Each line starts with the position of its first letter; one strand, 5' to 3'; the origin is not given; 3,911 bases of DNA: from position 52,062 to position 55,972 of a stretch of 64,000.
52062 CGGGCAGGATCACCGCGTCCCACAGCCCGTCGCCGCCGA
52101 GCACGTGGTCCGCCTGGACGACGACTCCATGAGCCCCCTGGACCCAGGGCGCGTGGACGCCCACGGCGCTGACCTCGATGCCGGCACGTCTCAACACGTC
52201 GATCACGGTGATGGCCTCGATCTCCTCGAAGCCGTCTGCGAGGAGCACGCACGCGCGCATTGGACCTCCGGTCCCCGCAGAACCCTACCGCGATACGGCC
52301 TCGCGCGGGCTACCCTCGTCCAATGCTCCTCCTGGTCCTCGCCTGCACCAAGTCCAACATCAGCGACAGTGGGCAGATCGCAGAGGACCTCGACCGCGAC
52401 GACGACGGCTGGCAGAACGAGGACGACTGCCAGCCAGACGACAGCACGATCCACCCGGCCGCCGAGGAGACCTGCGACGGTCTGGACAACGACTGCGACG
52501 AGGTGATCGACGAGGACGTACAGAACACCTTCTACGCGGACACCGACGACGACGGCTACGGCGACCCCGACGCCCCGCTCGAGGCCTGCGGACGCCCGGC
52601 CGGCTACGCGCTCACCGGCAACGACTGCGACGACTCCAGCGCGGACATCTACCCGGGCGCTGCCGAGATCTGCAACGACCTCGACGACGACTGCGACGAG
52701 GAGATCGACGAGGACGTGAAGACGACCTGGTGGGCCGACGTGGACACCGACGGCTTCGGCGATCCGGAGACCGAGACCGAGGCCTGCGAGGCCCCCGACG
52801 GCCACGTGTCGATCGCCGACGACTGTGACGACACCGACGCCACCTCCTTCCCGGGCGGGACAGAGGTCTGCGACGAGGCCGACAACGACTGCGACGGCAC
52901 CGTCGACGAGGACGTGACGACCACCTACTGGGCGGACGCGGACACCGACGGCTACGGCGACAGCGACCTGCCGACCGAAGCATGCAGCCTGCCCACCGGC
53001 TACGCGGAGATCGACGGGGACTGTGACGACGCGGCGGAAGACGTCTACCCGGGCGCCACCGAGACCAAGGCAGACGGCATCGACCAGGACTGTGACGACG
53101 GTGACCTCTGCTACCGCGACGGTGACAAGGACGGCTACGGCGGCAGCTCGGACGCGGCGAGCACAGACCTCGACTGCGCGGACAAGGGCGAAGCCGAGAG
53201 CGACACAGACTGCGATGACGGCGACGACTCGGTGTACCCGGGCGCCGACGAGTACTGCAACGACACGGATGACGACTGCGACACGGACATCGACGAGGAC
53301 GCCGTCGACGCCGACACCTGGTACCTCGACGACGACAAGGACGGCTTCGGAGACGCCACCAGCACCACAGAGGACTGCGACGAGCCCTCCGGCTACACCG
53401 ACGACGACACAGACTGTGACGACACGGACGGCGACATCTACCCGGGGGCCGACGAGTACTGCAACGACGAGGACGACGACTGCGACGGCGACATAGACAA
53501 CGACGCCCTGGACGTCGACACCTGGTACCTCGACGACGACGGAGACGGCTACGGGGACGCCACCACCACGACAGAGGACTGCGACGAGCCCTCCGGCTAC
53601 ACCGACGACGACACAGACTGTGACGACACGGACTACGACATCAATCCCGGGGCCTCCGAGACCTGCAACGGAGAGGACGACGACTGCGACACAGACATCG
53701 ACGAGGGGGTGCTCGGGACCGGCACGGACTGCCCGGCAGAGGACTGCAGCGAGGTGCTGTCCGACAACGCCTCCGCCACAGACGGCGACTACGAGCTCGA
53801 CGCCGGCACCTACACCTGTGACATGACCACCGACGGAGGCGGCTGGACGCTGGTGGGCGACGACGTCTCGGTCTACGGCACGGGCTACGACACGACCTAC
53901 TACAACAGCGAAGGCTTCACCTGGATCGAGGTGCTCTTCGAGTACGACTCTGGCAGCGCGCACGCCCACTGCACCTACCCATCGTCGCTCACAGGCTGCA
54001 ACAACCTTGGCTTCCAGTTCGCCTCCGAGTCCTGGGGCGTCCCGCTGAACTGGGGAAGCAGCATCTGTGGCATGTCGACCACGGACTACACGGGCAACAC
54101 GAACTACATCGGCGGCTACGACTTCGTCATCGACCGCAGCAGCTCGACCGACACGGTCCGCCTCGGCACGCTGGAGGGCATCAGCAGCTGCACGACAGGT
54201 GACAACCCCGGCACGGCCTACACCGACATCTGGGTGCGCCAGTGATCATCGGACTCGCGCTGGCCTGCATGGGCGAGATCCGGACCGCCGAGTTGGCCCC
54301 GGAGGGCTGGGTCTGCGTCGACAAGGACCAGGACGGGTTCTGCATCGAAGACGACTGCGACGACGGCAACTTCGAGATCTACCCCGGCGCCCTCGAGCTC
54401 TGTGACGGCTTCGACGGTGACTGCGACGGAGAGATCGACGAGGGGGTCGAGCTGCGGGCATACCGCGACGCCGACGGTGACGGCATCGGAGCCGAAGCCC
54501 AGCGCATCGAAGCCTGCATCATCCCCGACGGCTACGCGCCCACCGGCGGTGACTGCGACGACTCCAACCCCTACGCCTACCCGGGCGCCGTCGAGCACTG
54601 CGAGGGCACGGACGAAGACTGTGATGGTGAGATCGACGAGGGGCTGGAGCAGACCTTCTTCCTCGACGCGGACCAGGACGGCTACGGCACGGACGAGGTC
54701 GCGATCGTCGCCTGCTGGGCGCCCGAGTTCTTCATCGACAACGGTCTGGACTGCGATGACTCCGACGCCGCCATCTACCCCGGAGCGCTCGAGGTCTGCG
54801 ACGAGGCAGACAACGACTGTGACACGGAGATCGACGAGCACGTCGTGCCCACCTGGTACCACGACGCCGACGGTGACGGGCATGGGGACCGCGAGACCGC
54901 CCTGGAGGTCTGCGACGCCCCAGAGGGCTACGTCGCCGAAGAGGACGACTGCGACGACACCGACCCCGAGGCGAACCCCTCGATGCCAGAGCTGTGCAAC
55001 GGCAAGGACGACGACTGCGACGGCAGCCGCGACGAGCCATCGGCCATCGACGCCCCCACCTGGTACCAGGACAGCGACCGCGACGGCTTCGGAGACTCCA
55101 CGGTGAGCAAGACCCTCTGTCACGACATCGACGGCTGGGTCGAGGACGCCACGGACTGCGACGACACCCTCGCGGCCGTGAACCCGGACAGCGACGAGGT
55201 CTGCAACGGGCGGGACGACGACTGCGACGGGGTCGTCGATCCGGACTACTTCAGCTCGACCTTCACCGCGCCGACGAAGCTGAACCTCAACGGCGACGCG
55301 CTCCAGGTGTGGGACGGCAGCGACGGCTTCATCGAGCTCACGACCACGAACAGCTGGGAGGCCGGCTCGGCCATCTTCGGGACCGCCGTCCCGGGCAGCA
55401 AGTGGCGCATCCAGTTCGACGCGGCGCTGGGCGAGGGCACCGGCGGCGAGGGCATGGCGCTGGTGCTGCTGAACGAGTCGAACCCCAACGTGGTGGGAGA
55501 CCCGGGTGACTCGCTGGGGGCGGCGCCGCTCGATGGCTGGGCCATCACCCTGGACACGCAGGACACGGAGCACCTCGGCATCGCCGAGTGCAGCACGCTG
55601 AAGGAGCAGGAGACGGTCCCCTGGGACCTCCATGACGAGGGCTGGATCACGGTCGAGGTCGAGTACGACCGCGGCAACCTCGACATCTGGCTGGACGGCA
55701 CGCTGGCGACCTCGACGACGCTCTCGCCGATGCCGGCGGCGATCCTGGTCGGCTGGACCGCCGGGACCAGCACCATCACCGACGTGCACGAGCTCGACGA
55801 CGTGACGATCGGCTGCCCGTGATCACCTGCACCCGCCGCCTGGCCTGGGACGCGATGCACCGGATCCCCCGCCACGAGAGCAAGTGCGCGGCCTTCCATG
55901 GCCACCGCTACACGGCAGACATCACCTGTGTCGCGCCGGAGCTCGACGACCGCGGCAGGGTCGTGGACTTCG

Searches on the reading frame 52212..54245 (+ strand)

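Call 40: search_protein_families(library=pfam, proteins=[window:52212-54245:+], max_evalue=0.001)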
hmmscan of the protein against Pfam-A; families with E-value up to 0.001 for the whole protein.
window:52212-54245:+ (677 aa): 1 family
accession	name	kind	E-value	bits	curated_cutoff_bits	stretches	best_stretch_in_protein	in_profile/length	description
PF11617.13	Cu-binding_MopE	-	1.2e-44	150.6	27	7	204-233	1-30/30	Putative metal-binding motif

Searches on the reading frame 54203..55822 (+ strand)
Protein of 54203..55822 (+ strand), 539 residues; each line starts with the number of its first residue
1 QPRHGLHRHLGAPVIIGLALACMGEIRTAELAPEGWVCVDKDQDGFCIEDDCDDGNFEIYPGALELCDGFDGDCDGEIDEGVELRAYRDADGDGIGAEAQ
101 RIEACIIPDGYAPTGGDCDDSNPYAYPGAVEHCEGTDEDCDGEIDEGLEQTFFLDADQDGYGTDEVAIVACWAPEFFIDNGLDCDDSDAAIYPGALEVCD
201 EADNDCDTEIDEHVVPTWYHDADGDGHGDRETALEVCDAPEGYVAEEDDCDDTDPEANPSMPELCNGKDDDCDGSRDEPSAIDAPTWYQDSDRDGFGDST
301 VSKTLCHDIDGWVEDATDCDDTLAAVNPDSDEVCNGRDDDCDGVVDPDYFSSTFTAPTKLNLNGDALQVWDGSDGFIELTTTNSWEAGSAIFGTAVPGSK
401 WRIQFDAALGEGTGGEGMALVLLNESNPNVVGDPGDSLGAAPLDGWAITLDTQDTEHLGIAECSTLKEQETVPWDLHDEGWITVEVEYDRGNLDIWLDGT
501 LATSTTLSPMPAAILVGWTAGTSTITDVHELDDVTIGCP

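Call 40: search_protein_families(library=pfam, proteins=[window:54203-55822:+], max_evalue=0.001)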
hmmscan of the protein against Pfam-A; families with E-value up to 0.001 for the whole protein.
window:54203-55822:+ (539 aa): 2 families
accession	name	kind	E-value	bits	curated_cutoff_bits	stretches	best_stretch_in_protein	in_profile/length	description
PF11617.13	Cu-binding_MopE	-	2e-46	156.3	27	5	51-80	1-30/30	Putative metal-binding motif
PF18483.9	Lectin_L-type_dom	-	9.1e-09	35.9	78.3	1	358-452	8-103/215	Legume lectin beta-barrel domain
